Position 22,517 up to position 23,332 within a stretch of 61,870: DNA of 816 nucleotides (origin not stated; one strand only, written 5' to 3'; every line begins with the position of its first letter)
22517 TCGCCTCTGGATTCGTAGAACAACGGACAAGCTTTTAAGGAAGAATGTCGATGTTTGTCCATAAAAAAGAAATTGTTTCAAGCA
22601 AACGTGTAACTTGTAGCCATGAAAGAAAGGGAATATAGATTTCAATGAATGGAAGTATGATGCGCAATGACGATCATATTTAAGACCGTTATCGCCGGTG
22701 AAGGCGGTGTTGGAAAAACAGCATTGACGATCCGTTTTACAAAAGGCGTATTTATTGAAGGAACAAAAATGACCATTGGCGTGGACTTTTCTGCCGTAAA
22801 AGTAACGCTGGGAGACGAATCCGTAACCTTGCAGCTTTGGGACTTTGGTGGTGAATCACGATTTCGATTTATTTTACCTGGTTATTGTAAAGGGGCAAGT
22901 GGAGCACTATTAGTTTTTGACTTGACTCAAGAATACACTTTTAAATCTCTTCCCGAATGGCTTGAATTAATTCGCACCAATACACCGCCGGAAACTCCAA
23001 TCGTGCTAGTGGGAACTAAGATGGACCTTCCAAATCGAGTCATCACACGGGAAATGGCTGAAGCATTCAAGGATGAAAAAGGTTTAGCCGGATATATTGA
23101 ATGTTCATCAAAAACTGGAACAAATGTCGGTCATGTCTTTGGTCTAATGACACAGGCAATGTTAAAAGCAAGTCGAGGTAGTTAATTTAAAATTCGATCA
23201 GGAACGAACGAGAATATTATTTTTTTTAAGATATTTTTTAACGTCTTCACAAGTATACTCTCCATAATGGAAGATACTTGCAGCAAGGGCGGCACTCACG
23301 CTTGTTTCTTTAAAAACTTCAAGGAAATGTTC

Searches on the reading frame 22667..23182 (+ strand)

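Call 6: search_protein_families(library=pfam, proteins=[window:22667-23182:+], max_evalue=0.01)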
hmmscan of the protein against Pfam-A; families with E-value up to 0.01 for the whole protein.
window:22667-23182:+ (172 aa): 4 families
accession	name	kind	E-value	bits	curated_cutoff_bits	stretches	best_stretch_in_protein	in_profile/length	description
PF00071.28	Ras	-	3.9e-42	144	21.6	1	6-166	1-161/162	Ras family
PF08477.19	Roc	-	2e-25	89.8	27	1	6-120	1-119/119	Ras of Complex, Roc, domain of DAPkinase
PF00025.27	Arf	-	2.6e-09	37.2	22.3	1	6-137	16-143/174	ADP-ribosylation factor family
PF00009.33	GTP_EFTU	-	0.003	17.6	26.5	1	40-161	58-182/188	Elongation factor Tu GTP binding domain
